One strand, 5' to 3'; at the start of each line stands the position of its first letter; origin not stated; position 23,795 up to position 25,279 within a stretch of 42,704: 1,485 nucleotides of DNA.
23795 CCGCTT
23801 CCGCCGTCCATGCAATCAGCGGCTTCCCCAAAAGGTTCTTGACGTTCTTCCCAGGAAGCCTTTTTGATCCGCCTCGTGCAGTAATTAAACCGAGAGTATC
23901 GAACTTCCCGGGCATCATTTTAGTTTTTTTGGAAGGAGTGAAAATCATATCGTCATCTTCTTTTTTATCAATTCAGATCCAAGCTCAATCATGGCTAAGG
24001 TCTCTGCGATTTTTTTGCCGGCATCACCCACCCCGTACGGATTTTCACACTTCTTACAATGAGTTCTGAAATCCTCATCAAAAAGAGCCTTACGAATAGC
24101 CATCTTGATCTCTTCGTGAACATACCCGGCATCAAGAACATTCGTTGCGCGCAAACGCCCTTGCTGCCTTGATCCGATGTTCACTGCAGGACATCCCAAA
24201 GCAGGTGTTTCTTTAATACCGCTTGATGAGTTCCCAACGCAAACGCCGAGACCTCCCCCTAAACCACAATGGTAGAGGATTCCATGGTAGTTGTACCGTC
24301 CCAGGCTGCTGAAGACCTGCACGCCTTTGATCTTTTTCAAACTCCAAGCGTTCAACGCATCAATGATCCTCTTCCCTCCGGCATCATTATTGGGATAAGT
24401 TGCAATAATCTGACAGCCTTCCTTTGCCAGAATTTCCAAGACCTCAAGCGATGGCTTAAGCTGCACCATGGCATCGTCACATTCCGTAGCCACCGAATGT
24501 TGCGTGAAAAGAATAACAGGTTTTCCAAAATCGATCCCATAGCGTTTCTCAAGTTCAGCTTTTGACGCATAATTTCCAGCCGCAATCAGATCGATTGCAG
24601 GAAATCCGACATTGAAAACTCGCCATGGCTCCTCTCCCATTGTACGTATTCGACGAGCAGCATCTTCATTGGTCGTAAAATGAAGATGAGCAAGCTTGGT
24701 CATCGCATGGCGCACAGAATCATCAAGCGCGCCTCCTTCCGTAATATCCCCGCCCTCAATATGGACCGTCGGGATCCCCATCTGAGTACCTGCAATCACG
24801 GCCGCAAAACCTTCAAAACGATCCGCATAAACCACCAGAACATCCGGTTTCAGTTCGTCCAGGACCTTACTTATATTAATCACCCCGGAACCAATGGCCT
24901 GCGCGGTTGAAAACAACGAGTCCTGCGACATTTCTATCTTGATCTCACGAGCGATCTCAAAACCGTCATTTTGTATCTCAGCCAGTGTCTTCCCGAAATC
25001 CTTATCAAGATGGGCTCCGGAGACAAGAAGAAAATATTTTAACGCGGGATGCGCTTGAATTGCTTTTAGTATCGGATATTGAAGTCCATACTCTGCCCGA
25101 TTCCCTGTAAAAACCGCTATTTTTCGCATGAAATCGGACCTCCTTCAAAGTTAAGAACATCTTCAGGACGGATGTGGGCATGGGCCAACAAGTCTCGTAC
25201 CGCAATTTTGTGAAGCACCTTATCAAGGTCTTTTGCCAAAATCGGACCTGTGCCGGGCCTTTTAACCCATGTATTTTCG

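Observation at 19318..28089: Legionaminic-type nonulosonate cassette lacking the aminotransferase and N-acetyltransferase, with a reductase-like SDR in their place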

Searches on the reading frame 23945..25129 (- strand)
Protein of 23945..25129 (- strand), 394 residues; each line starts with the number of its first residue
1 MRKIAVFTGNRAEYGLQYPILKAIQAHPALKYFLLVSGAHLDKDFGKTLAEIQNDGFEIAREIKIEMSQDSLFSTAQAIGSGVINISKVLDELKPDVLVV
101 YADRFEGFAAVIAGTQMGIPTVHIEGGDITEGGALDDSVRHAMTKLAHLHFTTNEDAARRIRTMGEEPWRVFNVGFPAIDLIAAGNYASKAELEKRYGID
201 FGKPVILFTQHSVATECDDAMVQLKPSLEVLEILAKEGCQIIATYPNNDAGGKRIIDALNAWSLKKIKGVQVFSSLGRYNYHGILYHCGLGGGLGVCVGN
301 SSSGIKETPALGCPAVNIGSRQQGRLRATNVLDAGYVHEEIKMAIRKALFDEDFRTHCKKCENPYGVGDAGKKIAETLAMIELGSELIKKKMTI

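Call 3: search_protein_families(library=pfam, proteins=[window:23945-25129:-])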
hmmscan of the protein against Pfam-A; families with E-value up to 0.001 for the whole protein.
window:23945-25129:- (394 aa): 2 families
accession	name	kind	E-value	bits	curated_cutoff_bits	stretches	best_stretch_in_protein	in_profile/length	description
PF02350.25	Epimerase_2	-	1.7e-74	251.2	30.6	1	22-378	1-346/347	UDP-N-acetylglucosamine 2-epimerase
PF13579.12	Glyco_trans_4_4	-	0.00077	20.3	29.7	0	88-171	65-152/158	Glycosyl transferase 4-like domain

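Call 4: search_protein_families(library=ncbifam, proteins=[window:23945-25129:-])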
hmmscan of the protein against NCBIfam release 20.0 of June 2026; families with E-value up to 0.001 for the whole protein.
window:23945-25129:- (394 aa): 2 families
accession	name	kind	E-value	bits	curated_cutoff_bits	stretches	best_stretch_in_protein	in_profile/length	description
TIGR03568.1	NeuC_NnaA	equivalog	1.5e-117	392.6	235.9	1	2-378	1-365/365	UDP-N-acetylglucosamine 2-epimerase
TIGR00236.1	wecB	equivalog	2.2e-21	76.4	210.15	1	3-379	2-363/366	non-hydrolyzing UDP-N-acetylglucosamine 2-epimerase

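Call 26: search_solved_structures(query=window:23945-25129:-, max_evalue=0.00001, show_alignments=2)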
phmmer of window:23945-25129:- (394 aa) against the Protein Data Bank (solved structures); distinct sequences matched with E-value up to 0.00001: 24.
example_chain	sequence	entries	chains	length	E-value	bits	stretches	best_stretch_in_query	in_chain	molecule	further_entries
5xvs_A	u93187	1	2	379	1.3e-72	248.1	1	1-380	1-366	GDP/UDP-N,N'-diacetylbacillosamine 2-epimerase (Hydrolyzing)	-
5zlr_A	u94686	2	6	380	1.3e-72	248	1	1-380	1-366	GDP/UDP-N,N'-diacetylbacillosamine 2-epimerase (Hydrolyzing)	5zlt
4zht_A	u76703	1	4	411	1.8e-47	165.3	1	3-390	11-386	Bifunctional UDP-N-acetylglucosamine 2-epimerase/N-acetylmannosamine kinase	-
8ahe_A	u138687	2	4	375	6e-12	48.4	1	4-183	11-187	UDP-N-acetylglucosamine 2-epimerase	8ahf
3beo_A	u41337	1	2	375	6e-12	48.4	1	4-183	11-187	UDP-N-acetylglucosamine 2-epimerase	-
6vlb_A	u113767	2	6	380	7.5e-11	44.8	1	6-185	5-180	UDP-N-acetylglucosamine 2-epimerase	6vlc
4fkz_A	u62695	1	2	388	9.7e-11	44.4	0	4-182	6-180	UDP-N-acetylglucosamine 2-epimerase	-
1o6c_A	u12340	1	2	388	9.7e-11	44.4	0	4-182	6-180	UDP-N-acetylglucosamine 2-epimerase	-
5enz_A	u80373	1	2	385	3.2e-09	39.4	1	1-183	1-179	UDP-GlcNAc 2-epimerase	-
9cm8_A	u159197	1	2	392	7.7e-09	38.2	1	9-377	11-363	UDP-N-acetylglucosamine 2-epimerase (non-hydrolyzing)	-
1v4v_A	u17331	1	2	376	8.9e-09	38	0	1-134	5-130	UDP-N-Acetylglucosamine 2-Epimerase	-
1vgv_A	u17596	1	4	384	1.7e-07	33.7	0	86-211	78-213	UDP-N-acetylglucosamine 2-epimerase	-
1f6d_A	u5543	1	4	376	3.7e-07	32.7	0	86-211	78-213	UDP-N-ACETYLGLUCOSAMINE 2-EPIMERASE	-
8sxv_A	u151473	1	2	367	3.7e-07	32.6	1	8-246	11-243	UDP-2,3-diacetamido-2,3-dideoxy-glucuronic acid-2-epimerase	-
8sxy_A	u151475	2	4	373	3.9e-07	32.6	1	8-246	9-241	UDP-2,3-diacetamido-2,3-dideoxy-glucuronic acid-2-epimerase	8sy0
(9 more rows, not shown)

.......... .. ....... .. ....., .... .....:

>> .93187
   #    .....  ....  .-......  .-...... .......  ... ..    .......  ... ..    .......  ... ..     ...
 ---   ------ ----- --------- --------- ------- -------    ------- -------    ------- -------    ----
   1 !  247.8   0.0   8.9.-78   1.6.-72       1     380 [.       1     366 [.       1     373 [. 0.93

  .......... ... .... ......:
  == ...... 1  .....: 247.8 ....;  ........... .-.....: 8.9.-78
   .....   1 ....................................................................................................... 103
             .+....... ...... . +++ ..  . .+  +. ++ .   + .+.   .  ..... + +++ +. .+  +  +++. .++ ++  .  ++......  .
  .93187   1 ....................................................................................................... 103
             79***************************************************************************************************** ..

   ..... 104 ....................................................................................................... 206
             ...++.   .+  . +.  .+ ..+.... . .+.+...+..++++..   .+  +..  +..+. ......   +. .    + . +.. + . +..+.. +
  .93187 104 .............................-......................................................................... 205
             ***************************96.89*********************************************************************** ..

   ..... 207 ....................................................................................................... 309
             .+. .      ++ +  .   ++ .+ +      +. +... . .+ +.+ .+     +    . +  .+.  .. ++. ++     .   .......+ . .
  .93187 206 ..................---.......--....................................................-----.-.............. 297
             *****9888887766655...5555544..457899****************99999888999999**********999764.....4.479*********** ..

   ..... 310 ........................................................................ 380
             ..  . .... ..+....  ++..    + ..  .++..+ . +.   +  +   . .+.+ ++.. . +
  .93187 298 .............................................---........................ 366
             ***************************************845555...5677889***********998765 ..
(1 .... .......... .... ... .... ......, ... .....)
